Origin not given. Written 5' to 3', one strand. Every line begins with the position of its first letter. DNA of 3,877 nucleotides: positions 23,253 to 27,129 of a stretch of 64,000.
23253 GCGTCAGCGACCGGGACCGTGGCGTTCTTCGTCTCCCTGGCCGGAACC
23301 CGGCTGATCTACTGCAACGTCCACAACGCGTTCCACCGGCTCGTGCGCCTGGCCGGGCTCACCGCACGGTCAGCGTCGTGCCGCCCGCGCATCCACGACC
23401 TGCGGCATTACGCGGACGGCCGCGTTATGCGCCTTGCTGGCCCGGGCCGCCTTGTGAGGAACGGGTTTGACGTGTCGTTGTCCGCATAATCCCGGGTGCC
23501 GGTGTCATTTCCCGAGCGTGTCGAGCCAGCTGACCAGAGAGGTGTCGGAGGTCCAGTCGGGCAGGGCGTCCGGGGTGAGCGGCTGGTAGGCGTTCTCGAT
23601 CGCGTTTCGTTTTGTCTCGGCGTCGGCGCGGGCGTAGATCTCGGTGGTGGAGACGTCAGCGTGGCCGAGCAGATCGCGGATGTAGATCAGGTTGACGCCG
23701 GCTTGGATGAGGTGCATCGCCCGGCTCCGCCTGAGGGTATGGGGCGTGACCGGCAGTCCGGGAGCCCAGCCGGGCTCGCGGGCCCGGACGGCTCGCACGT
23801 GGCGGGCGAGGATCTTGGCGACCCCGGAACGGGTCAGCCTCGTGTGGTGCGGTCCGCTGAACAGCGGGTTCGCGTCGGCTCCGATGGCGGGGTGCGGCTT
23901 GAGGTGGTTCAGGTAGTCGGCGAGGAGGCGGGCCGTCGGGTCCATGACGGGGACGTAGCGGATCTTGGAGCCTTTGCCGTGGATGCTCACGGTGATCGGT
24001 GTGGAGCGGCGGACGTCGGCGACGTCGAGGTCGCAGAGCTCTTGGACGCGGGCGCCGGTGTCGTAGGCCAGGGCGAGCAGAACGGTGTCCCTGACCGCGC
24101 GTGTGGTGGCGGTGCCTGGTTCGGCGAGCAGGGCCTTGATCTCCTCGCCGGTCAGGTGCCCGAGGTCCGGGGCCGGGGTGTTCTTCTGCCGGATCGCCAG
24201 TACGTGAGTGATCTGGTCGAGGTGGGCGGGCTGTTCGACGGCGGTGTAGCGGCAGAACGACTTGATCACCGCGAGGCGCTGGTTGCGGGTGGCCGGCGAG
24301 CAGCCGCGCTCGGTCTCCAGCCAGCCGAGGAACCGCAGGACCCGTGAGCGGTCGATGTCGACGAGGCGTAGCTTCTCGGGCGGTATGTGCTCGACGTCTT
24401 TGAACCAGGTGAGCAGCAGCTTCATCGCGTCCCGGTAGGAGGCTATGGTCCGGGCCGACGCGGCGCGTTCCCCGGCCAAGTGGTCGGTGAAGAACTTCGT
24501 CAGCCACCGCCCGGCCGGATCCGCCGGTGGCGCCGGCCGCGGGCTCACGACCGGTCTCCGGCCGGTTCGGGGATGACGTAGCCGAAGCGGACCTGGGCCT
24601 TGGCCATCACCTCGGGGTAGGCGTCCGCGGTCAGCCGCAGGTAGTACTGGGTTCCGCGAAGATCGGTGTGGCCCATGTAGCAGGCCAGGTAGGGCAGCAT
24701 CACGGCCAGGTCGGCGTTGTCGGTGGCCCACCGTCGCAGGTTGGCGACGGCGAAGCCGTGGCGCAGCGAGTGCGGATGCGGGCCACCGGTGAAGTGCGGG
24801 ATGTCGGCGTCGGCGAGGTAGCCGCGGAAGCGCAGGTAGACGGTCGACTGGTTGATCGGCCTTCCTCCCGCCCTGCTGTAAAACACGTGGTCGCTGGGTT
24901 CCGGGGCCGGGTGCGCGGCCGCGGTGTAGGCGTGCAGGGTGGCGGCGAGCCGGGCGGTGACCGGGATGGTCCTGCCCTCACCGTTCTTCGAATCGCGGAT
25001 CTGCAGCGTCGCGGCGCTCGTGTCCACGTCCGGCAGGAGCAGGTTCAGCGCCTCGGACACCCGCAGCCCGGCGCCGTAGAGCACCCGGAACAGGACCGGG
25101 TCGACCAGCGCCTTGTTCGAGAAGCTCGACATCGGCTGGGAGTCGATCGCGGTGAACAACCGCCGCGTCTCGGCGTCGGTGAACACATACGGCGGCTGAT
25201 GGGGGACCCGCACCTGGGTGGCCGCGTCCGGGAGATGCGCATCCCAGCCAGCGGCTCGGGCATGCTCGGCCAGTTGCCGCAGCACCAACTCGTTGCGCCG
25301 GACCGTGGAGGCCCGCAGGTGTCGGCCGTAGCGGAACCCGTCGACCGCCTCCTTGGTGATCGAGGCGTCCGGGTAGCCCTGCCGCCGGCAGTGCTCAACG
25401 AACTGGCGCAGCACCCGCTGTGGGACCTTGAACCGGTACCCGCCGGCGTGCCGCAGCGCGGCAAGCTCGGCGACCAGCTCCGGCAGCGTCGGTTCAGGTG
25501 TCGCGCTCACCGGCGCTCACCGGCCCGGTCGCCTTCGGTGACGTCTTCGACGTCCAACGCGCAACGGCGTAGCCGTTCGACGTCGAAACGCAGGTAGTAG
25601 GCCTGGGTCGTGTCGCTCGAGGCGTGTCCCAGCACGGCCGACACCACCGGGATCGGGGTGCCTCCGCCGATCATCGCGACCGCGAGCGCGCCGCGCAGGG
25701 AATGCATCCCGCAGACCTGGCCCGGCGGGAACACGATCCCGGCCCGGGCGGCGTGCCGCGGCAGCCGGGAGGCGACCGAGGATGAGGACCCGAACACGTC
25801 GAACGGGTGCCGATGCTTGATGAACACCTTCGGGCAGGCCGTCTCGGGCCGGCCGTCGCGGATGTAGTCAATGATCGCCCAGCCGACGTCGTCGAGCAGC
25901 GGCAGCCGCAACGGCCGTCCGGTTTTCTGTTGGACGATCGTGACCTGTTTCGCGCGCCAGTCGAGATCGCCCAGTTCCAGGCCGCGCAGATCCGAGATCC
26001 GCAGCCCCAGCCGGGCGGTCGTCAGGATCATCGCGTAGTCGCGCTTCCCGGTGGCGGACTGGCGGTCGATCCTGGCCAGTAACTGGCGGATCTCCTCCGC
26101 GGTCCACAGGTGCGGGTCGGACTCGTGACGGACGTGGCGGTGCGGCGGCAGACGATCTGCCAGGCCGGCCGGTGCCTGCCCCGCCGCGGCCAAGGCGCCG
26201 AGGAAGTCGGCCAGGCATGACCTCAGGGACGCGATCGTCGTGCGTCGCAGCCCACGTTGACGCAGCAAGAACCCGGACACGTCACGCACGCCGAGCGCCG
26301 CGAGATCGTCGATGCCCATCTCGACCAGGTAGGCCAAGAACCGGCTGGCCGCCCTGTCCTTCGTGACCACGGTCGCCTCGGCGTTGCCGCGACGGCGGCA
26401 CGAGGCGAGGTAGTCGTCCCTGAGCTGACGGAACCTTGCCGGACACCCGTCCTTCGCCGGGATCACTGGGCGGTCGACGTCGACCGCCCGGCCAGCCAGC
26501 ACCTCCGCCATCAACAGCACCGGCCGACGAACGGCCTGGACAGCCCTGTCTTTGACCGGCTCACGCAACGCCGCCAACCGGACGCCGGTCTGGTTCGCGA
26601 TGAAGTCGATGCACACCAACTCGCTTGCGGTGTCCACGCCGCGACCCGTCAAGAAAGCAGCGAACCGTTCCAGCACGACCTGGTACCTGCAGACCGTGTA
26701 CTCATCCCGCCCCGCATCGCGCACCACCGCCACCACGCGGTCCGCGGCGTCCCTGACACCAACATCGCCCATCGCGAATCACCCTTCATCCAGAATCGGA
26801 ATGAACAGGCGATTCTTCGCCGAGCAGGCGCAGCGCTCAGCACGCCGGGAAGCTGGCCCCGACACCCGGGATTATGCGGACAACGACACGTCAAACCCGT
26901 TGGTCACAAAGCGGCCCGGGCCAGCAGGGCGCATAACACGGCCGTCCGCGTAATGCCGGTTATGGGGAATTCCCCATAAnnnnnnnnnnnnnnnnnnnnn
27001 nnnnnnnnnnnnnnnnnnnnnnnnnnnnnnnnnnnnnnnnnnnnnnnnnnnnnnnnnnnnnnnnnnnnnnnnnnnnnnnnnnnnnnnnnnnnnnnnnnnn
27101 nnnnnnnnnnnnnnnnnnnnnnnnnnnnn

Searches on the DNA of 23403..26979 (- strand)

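Call 47: search_dna_similar(query=window:23403-26979:-, collection=plasmids, mode=distant, max_rows=30)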
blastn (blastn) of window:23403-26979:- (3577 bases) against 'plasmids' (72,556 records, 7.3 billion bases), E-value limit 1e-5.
Records with a match: 2; places in all: 2; records where one place covers at least 80% of the query: 0.
Best place of each record, by identity: 60-80% 2.
By first word of the organism name: Rhodococcus 2.
By predicted mobility (MOB-suite, as given by PLSDB): non-mobilizable 2.
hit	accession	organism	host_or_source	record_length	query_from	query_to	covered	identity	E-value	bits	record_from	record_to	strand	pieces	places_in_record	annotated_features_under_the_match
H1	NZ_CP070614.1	Rhodococcus pseudokoreensis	cell culture,rhizosphere of apple ...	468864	909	3461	20%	70.0%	1e-24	291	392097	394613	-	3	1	tyrosine-type recombinase/integrase (x3) | site-specific integrase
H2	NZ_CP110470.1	Rhodococcus opacus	cell culture,Soil contaminated by oil ...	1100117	930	3461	16%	71.6%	1e-24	291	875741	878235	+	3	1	record has no annotation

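Call 48: get_annotated_region(hit=H1, flank=4000)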
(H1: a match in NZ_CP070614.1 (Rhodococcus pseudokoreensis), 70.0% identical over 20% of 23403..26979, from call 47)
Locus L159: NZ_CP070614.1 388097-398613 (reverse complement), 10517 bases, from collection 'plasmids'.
description: Rhodococcus pseudokoreensis strain R79 plasmid unnamed5, complete sequence
organism: Rhodococcus pseudokoreensis (NCBI taxid 2811421)
taxonomy: Bacteria; Actinomycetota; Actinomycetes; Mycobacteriales; Nocardiaceae; Rhodococcus; Rhodococcus pseudokoreensis
host: -; source: cell culture,rhizosphere of apple plantlets grown in replant diseased soil; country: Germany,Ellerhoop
typing (MOB-suite, as given by PLSDB): non-mobilizable; replicon rep_cluster_906
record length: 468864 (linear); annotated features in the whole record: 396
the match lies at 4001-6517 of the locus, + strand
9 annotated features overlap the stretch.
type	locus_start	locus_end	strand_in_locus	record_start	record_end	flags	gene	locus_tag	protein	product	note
CDS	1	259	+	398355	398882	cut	-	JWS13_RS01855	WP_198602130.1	winged helix-turn-helix domain-containing protein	-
CDS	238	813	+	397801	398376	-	-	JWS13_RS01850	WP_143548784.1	IS630 family transposase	-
CDS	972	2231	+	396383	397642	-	-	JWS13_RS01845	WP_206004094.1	IS701 family transposase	-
CDS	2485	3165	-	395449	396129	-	-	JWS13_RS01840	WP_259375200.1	group II intron maturase-specific domain-containing protein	-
CDS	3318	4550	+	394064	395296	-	-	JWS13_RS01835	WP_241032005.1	site-specific integrase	GO:0015074 - DNA integration [Evidence IEA]; GO:0006310 - DNA recombination [Evidence IEA]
CDS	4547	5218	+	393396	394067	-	-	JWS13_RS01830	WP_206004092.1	tyrosine-type recombinase/integrase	GO:0015074 - DNA integration [Evidence IEA]; GO:0006310 - DNA recombination [Evidence IEA]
CDS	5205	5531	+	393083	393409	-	-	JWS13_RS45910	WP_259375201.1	tyrosine-type recombinase/integrase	-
CDS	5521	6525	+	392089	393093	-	-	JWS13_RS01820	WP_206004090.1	tyrosine-type recombinase/integrase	GO:0015074 - DNA integration [Evidence IEA]; GO:0006310 - DNA recombination [Evidence IEA]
CDS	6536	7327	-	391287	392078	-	-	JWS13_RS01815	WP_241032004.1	reverse transcriptase domain-containing protein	-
